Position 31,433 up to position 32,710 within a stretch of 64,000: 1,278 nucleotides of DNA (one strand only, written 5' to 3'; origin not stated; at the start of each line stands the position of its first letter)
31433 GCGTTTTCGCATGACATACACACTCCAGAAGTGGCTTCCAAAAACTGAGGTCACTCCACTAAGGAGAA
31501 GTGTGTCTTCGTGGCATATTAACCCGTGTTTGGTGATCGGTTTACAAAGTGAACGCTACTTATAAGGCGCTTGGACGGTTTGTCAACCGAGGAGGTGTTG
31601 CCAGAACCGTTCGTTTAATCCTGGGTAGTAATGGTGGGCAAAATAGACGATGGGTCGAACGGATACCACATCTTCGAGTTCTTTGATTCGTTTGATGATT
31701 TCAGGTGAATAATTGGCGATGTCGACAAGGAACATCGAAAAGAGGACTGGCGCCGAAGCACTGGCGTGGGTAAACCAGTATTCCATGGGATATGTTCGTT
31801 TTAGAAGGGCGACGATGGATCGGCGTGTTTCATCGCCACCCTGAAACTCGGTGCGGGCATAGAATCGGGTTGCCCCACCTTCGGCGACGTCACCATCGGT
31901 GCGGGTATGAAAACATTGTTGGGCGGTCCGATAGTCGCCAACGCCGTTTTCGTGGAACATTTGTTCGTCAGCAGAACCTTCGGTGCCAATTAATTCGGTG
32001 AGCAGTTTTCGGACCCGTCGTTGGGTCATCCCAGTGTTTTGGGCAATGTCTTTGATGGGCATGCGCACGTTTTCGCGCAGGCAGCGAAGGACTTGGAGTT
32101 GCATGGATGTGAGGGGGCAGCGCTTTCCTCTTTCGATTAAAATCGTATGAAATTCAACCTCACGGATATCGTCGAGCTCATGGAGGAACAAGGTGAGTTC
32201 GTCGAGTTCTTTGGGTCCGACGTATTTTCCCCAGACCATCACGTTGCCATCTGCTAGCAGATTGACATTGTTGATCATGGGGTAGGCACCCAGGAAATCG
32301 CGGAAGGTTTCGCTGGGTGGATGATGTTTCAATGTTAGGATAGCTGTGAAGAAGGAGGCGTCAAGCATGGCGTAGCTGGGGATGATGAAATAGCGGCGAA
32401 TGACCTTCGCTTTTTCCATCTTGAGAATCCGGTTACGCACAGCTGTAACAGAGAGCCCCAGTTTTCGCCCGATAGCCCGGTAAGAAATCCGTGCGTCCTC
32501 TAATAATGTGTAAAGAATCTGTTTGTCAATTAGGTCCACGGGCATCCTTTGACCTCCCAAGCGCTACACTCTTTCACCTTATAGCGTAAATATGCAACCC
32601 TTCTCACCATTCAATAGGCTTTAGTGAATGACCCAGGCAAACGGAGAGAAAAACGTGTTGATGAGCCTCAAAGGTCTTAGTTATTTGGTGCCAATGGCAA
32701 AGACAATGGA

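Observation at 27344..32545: Repeated cassette pairing a fused double-Lrp regulator with a ConA/LamG-like type-I surface protein (P1-P3)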

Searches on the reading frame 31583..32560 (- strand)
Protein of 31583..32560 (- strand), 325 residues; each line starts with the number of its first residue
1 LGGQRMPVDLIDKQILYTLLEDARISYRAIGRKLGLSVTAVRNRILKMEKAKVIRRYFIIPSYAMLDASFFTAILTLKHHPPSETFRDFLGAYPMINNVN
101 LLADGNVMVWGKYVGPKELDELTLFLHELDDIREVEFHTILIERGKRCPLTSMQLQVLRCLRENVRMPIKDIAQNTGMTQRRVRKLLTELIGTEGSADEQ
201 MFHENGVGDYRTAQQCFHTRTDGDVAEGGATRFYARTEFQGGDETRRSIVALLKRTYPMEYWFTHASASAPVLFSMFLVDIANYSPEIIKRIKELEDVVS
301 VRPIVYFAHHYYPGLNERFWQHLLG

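Call 4: search_protein_families(library=pfam, proteins=[window:31583-32560:-], max_evalue=1)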
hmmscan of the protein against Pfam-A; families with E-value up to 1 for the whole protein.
window:31583-32560:- (325 aa): 26 families (the best 25 are shown)
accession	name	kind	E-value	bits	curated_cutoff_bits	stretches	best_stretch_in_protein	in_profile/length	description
PF13404.12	HTH_AsnC-type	-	4.1e-20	71.8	27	2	9-49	2-42/42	AsnC-type helix-turn-helix domain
PF13412.12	HTH_24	-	5.1e-17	61.6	21.9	2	9-55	2-48/48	Winged helix-turn-helix DNA-binding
PF13384.12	HTH_23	-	8.6e-07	29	24.6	2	154-187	7-38/50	Homeodomain-like domain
PF08280.17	HTH_Mga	-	7.4e-06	26.3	23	2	154-190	7-43/59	M protein trans-acting positive regulator (MGA) HTH domain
PF08281.18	Sigma70_r4_2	-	1.1e-05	25.4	25.7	2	26-45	28-47/54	Sigma-70, region 4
PF01047.28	MarR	-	1.4e-05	25.3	24.6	2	150-191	1-42/59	MarR family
PF09339.16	HTH_IclR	-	8e-05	22.8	22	1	155-191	6-43/52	IclR helix-turn-helix domain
PF12802.13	MarR_2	-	0.00019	22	27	1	150-191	3-45/61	MarR family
PF13518.12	HTH_28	-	0.00019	21.9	25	1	154-186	2-32/52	Helix-turn-helix domain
PF08279.18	HTH_11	-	0.00029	21.1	25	1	13-51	3-42/55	HTH domain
PF18024.7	HTH_50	-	0.00033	20.7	27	1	8-45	8-44/50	Helix-turn-helix domain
PF04545.22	Sigma70_r4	-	0.00042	20.2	24.1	1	153-188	8-42/50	Sigma-70, region 4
PF22451.2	NirdL-like_HTH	-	0.00044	20.2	27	1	27-55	19-47/47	Siroheme decarboxylase NirDL-like HTH domain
PF08221.17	HTH_9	-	0.00057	20.4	23.4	1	157-191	18-52/62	RNA polymerase III subunit RPC82 helix-turn-helix domain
PF02002.24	TFIIE_alpha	-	0.0008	19.7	22.9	1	155-192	16-53/105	TFIIE alpha subunit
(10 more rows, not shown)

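Call 8: search_protein_families(library=ncbifam, proteins=[window:31583-32560:-], max_evalue=1)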
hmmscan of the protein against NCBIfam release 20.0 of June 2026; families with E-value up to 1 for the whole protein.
window:31583-32560:- (325 aa): 21 families
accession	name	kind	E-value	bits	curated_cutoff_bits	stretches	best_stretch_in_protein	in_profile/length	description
NF040947.1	trans_reg_LysM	equivalog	2.1e-14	53.5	180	2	9-64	2-55/136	HTH-type transcriptional regulator LysM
NF053758.1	ChrTpTrnRegChrS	equivalog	3.1e-11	43.3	250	1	6-60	10-64/158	chromate efflux transcriptional regulator ChrS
NF041396.1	TranRegLrp_Halo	equivalog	1.7e-09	37.7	190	1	8-122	3-118/149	HTH-type transcriptional regulator Lrp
NF040820.1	trans_reg_LrpA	equivalog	3.6e-09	36.6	250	1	9-66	3-60/141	HTH-type transcriptional regulator LrpA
NF008384.0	PRK11179.1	equivalog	8.4e-09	35.4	227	1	6-56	5-55/153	transcriptional regulator AsnC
NF008370.0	PRK11169.1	equivalog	2.6e-08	33.7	233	1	8-92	12-96/164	leucine-responsive transcriptional regulator Lrp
NF041395.1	TranRegLrpA1_Halo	equivalog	2.3e-05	24.4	250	1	11-57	6-52/142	HTH-type transcriptional regulator LrpA1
NF033788.1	HTH_metalloreg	subfamily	6.9e-05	22.6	55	1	154-185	13-44/77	metalloregulator ArsR/SmtB family transcription factor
TIGR02937.1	sigma70-ECF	superfamily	0.00025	20.7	42.9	1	165-191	132-158/165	sigma-70 family RNA polymerase sigma factor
TIGR01884.1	cas_HTH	subfamily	0.0012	18.2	60.2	1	13-55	145-187/202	CRISPR-associated CARF protein Csa3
TIGR04472.1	reg_rSAM_mob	hypoth_equivalog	0.0016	18.4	240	1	14-56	35-77/141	radical SAM mobile pair system MarR family transcriptional regulator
NF040707.3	Siroheme_Dcarb_AhbB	equivalog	0.0042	16.8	125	1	20-60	9-49/146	siroheme decarboxylase subunit beta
TIGR03879.1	near_KaiC_dom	domain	0.0043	17.5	65.1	1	160-188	29-57/91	probable regulatory domain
TIGR02702.1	SufR_cyano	equivalog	0.01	15.6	178.8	1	13-55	4-46/208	iron-sulfur cluster biosynthesis transcriptional regulator SufR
NF040595.1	HTH_Cbp1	equivalog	0.028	14.3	140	0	167-189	16-38/135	CRISPR DNA repeat-binding protein Cbp1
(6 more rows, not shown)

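Call 40: search_solved_structures(query=window:31583-32545:-, max_evalue=0.01)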
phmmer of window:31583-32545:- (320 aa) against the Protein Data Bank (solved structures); distinct sequences matched with E-value up to 0.01: 18.
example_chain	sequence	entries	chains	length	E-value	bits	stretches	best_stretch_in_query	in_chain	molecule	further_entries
2cyy_A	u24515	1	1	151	3.8e-06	29.3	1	1-138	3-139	Putative HTH-type transcriptional regulator PH1519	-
1ri7_A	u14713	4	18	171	5.8e-06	28.7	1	1-138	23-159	Putative transcriptional regulator | Putative HTH-type transcriptional regulator PH1519 | Uncharacterized HTH-type transcriptional regulator PH1519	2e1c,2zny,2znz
2cfx_A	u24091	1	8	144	9.6e-06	28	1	1-98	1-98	HTH-TYPE TRANSCRIPTIONAL REGULATOR LRPC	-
1i1g_A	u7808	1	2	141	9.7e-06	28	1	3-96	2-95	TRANSCRIPTIONAL REGULATOR LRPA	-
2dbb_A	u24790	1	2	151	1.6e-05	27.3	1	3-82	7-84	Putative HTH-type transcriptional regulator PH0061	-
7fby_A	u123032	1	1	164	1.8e-05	27.1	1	3-123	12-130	Transcriptional regulatory protein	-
9w4v_A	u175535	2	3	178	2.3e-05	26.8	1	3-123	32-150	Uncharacterized HTH-type transcriptional regulator PH0140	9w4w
3i4p_A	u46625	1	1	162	2.6e-05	26.6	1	4-89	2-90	Transcriptional regulator, AsnC family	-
2gqq_A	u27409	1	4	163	3.5e-05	26.2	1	3-89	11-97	Leucine-responsive regulatory protein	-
8q90_A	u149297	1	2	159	0.00023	23.5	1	4-130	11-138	AsnC family transcriptional regulator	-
2efo_A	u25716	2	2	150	0.0028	19.9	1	4-132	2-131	150aa long hypothetical transcriptional regulator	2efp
2qz8_A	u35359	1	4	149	0.0041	19.4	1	3-77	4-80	Probable transcriptional regulatory protein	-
2l4a_A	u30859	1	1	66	0.0042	19.3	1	3-53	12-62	Leucine responsive regulatory protein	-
2e7w_A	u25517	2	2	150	0.0043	19.3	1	4-132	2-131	150aa long hypothetical transcriptional regulator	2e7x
2pmh_A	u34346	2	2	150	0.0045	19.3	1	4-132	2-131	150aa long hypothetical transcriptional regulator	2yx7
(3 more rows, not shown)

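Call 59: find_homologous_proteins(query=window:31583-32545:-, max_evalue=1e-10)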
Query window:31583-32545:- (320 aa): 17 proteins with E <= 1e-10 among 2533 candidates.
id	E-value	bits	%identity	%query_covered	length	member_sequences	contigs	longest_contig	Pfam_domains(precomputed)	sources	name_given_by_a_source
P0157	6.9e-212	720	99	100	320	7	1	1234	PF01047.29,PF13412.13,PF13384.13,PF13404.13,PF08281.19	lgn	-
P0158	1.6e-184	630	85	99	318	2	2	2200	PF13412.13,PF08279.19,PF13384.13,PF08280.18,PF13518.13,PF09339.17,PF13404.13,PF12802.14,PF08281.19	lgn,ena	-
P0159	4.0e-144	497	68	100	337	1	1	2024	PF13412.13,PF13384.13,PF13404.13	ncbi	-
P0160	6.0e-144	497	67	100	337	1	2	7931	PF13412.13,PF08279.19,PF13404.13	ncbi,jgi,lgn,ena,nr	ncbi:MAG: AsnC family transcriptional regulator [Candidatus Hermodarchaeota archaeon]|nr:AsnC family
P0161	1.7e-143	495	67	100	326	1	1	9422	PF13412.13,PF08279.19,PF09339.17,PF13404.13,PF08281.19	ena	-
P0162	2.4e-143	495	68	100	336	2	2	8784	PF01047.29,PF13412.13,PF08279.19,PF09339.17,PF13404.13,PF12802.14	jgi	jgi:Lrp/AsnC family leucine-responsive transcriptional regulator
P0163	1.2e-142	493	67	100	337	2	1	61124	PF13412.13,PF08279.19,PF09339.17,PF13404.13,PF12802.14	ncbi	ncbi:MAG: AsnC family transcriptional regulator [Promethearchaeota archaeon]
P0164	1.1e-141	489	68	100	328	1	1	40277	PF13412.13,PF13404.13,PF12802.14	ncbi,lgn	-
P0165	3.5e-138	478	65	100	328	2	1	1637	PF13412.13,PF13404.13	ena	-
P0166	1.5e-137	476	66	100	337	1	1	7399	PF13412.13,PF13404.13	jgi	jgi:DNA-binding Lrp family transcriptional regulator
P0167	6.6e-137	474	69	94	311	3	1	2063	PF13412.13,PF13518.13,PF13404.13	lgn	-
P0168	5.0e-132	458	63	99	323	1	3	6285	PF13412.13,PF08279.19,PF09339.17,PF13404.13,PF12802.14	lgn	-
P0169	1.3e-126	440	66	88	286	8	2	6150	-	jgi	jgi:DNA-binding Lrp family transcriptional regulator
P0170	1.5e-116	407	64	88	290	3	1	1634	-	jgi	jgi:DNA-binding Lrp family transcriptional regulator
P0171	9.7e-109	381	72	72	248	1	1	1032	-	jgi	jgi:hypothetical protein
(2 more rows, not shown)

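Call 60: find_encoding_contigs(protein=P0163, flank=5000, max_places=2)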
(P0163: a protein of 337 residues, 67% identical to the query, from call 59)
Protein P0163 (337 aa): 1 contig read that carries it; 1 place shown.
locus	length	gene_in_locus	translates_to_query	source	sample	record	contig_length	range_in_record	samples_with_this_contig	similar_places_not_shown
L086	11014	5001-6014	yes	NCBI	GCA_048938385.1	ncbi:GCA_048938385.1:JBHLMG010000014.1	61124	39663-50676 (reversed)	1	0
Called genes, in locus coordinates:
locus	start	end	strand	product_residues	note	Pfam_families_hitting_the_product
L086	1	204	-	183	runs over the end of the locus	PF01613:Flavin_Reduct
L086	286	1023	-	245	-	PF01135:PCMT, PF13489:Methyltransf_23, PF01209:Ubie_methyltran, PF05175:MTS, PF06325:PrmA, PF13847:Methyltransf_31, PF08241:Methyltransf_11, PF08242:Methyltransf_12, +4 more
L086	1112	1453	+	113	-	PF03551:PadR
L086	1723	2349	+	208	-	PF01209:Ubie_methyltran, PF05175:MTS (faint), PF13489:Methyltransf_23, PF13847:Methyltransf_31, PF08241:Methyltransf_11, PF08242:Methyltransf_12, PF13649:Methyltransf_25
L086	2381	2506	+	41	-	-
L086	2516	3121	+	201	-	PF14512:TM1586_NiRdase (faint), PF00881:Nitroreductase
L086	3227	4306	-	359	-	PF04055:Radical_SAM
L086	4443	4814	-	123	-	-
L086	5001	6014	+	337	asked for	PF08279:HTH_11 (faint), PF09339:HTH_IclR (faint), PF12802:MarR_2 (faint), PF13404:HTH_AsnC-type, PF13412:HTH_24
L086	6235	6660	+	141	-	-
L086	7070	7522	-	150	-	-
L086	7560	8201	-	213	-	PF01794:Ferric_reduct (weak)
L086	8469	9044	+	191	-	PF04191:PEMT (weak), PF04140:ICMT (weak)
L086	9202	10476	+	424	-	PF12832:MFS_1_like (faint), PF07690:MFS_1, PF13347:MFS_2 (weak), PF07690:MFS_1 (weak)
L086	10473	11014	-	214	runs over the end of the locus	PF00583:Acetyltransf_1, PF13673:Acetyltransf_10, PF08445:FR47 (weak), PF13508:Acetyltransf_7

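Call 61: find_encoding_contigs(protein=P0164, flank=5000, max_places=2)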
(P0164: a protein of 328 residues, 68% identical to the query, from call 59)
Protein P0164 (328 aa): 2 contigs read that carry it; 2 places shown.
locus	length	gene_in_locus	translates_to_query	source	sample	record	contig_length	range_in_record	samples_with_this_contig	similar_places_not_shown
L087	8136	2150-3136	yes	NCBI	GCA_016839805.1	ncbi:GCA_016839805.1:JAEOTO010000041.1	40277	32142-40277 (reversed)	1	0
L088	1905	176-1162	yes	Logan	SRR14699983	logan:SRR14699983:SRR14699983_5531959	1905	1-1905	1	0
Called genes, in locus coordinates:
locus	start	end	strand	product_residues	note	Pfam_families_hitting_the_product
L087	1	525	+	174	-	?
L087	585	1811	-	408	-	-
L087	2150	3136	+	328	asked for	PF12802:MarR_2 (faint), PF13404:HTH_AsnC-type, PF13412:HTH_24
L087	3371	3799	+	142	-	-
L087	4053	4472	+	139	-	PF07366:SnoaL, PF12680:SnoaL_2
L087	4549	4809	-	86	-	PF16325:Peptidase_U32_C (weak), PF03144:GTP_EFTU_D2 (weak)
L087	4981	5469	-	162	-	PF01936:NYN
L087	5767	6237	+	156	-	PF21473:OB_Ssb-like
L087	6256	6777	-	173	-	PF14512:TM1586_NiRdase (faint), PF00881:Nitroreductase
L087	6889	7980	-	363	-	PF00266:Aminotran_5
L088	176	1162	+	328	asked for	PF12802:MarR_2 (faint), PF13404:HTH_AsnC-type, PF13412:HTH_24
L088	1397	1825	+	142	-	-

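Call 62: find_encoding_contigs(protein=P0161, flank=5000, max_places=2)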
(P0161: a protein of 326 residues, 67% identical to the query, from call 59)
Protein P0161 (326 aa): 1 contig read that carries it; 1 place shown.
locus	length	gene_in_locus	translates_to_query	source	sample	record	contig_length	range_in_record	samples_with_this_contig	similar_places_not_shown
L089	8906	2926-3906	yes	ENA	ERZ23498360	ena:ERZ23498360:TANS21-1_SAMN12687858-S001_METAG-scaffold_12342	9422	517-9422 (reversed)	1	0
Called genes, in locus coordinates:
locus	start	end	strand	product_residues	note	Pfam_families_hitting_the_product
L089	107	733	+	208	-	PF01209:Ubie_methyltran, PF00398:RrnaAD (weak), PF13489:Methyltransf_23, PF05175:MTS (weak), PF13847:Methyltransf_31, PF08241:Methyltransf_11, PF08242:Methyltransf_12, PF13649:Methyltransf_25, +1 more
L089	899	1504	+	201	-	PF14512:TM1586_NiRdase (faint), PF00881:Nitroreductase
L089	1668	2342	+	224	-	-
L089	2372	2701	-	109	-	PF18899:DUF5655, PF08818:DUF1801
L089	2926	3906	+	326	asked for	PF08279:HTH_11 (faint), PF08281:Sigma70_r4_2 (faint), PF09339:HTH_IclR (faint), PF13404:HTH_AsnC-type, PF13412:HTH_24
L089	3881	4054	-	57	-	-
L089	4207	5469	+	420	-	-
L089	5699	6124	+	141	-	-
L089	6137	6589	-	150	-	-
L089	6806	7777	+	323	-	-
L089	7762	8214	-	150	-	-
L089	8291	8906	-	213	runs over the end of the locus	PF01794:Ferric_reduct (weak)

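Call 76: predict_structure(alignment_id=A6)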
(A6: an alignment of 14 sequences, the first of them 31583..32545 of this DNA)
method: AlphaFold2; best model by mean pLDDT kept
length: 320 residues; sequences in the alignment: 14
mean_pLDDT: 83.1   pTM: 0.76
mean pLDDT of the five models: 83.1, 80.6, 80.5, 80.4, 78.4
residues with pLDDT >= 90: 112; 70-90: 158; 50-70: 37; < 50: 13
segments of 3 or more residues with pLDDT < 50: 197-207
pLDDT, mean of each block of 10 residues (from residue 1): 79 84 91 96 89 84 89 87 89 81 89 94 94 81 88 94 96 97 80 49 45 77 68 89 88 81 89 69 88 83 63 86
secondary structure, 60 per line:
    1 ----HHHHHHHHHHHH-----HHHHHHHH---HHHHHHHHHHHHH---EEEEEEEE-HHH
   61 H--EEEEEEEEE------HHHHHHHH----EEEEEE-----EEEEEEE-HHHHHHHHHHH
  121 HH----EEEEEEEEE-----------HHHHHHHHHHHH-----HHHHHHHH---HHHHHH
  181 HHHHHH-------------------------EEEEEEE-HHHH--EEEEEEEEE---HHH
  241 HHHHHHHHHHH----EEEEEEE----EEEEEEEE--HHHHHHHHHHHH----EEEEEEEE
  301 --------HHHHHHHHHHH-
elements in order: H5-16 H22-29 H33-45 E49-56 H58-61 E64-72 H79-86 E91-96 E102-108 H110-122 E127-135 H147-158 H164-171 H175-186 E212-218 H220-223 E226-234 H238-251 E256-262 E267-274 H277-288 E293-300 H309-319

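Call 80: fold_search(model_id=the predicted structure, library=pdb)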
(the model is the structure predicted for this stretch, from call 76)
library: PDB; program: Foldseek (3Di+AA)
matches with E <= 10: 1814; with E <= 0.001: 82
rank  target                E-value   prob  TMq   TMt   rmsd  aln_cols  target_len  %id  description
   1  4ch7                  2.1e-10  1.00  0.55  0.56   6.8       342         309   12  Crystal structure of the siroheme decarboxylase NirDL (released 2014-07-30)
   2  4czc                  8.3e-10  1.00  0.54  0.56   6.8       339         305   12  Crystal structure of the siroheme decarboxylase NirDL in co-complex with iron-uroporphyrin III analogue (released 2014-07-30)
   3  2pmh                  4.0e-07  1.00  0.34  0.65   3.6       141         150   22  Crystal structure of Thr132Ala of ST1022 from Sulfolobus tokodaii (released 2008-04-22)
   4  2efo                  6.4e-07  1.00  0.33  0.64   3.7       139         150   21  Crystal structure of Tyr77 to Ala of ST1022 from Sulfolobus tokodaii 7 (released 2008-02-26)
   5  2dbb_B                7.7e-07  1.00  0.34  0.66   6.2       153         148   19  Crystal structure of PH0061 (released 2006-06-15)
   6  2dbb_A                8.6e-07  1.00  0.34  0.67   5.4       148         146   20  Crystal structure of PH0061 (released 2006-06-15)
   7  2cyy                  9.7e-07  1.00  0.37  0.70   6.4       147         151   19  Crystal structure of PH1519 from Pyrococcus horikosii OT3 (released 2006-09-19)
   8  9w4w                  9.7e-07  1.00  0.34  0.65   3.7       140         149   21  Structure of transcription factor in complex with L-Ile (released 2026-03-25)
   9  7fby                  1.1e-06  1.00  0.34  0.63   3.8       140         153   21  Crystal Structure of PH0140 from Pyrococcus horikosii OT3 (released 2022-07-20)
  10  2efn                  1.2e-06  1.00  0.34  0.65   3.7       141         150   21  Crystal Structure of Ser 32 to Ala of ST1022 from Sulfolobus tokodaii 7 (released 2008-02-26)
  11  8q90_A                2.4e-06  1.00  0.35  0.66   7.3       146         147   23  Halophilic Lrp transcription factor (released 2024-01-31)
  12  2e7w                  2.5e-06  1.00  0.33  0.62   3.9       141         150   22  Crystal structure of the Lrp/AsnC like transcriptional regulators from Sulfolobus tokodaii 7 (released 2008-01-15)
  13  2e1c_MODEL_1_A        4.0e-06  1.00  0.36  0.69   6.3       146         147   19  Structure of Putative HTH-type transcriptional regulator PH1519/DNA Complex (released 2007-12-04)
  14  2p5v_C                4.3e-06  1.00  0.34  0.64   7.3       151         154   17  Crystal Structure of Transcriptional Regulator NMB0573 from Neisseria Meningitidis (released 2007-04-03)
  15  9w4v_A                4.6e-06  1.00  0.33  0.63   3.9       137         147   21  Structure of transcription factor in complex with D-allo-Ile (released 2026-03-25)
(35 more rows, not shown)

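Call 83: search_protein_families(library=padloc, proteins=[window:31583-32545:-], max_evalue=0.01)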
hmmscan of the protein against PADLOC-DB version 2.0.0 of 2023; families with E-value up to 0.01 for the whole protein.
window:31583-32545:- (320 aa): 9 families
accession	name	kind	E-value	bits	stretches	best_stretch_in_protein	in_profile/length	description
PDLC01848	CARF3--CARF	-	1.2e-05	23.1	1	7-51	139-181/197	-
PDLC01268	CasR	-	2.8e-05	22.1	0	126-185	110-161/179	"CAS-I,CAS-II,CAS-III,CAS-IV,CAS-V,CAS-VI; associated_signaling"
PDLC01434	CasR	-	3.4e-05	21.8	0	8-50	131-172/191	"CAS-I,CAS-II,CAS-III,CAS-IV,CAS-V,CAS-VI; associated_signaling"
PDLC01866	CARF3--CARF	-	0.00047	18.2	0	139-185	131-177/207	-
PDLC01850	CARF3--CARF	-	0.0005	18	0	136-185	135-183/209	-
PDLC01044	Csa3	-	0.00086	17.2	0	129-185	121-173/194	Type I-A associated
PDLC01438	Csa3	-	0.0012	17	0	114-189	135-186/305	"CAS-I,CAS-II,CAS-III,CAS-IV,CAS-V,CAS-VI; associated_signaling"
PDLC04133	mad1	-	0.0024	16.2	0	161-184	5-28/60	mads_1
PDLC01879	CARF3--CARF_TM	-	0.0095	13.6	0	145-186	154-195/222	-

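Call 84: search_protein_families(library=phrogs, proteins=[window:31583-32545:-], max_evalue=0.01)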
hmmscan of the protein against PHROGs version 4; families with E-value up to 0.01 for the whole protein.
window:31583-32545:- (320 aa): 9 families
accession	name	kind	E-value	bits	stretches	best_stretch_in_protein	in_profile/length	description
phrog_142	-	moron, auxiliary metabolic gene and host takeover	9e-07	30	0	149-186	14-51/116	Ren-like exclusion protein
phrog_16568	-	moron, auxiliary metabolic gene and host takeover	0.00014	23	0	4-48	4-49/129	Ren-like exclusion protein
phrog_678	-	DNA, RNA and nucleotide metabolism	0.00073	20.2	0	18-51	84-117/346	replication initiation O-like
phrog_3502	-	unknown function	0.00092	20.3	0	143-185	47-95/131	-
phrog_331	-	unknown function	0.0015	19.2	1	145-186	41-82/111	-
phrog_323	-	transcription regulation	0.0021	18.7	0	17-46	162-191/319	transcriptional regulator, D5-like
phrog_836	-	transcription regulation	0.0022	19.1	0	157-184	91-119/133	late transcriptional activator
phrog_1687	-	transcription regulation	0.0037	18.3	0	149-202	68-120/162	MarR family transcrition regulator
phrog_38740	-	unknown function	0.008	17.2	0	103-127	13-37/43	-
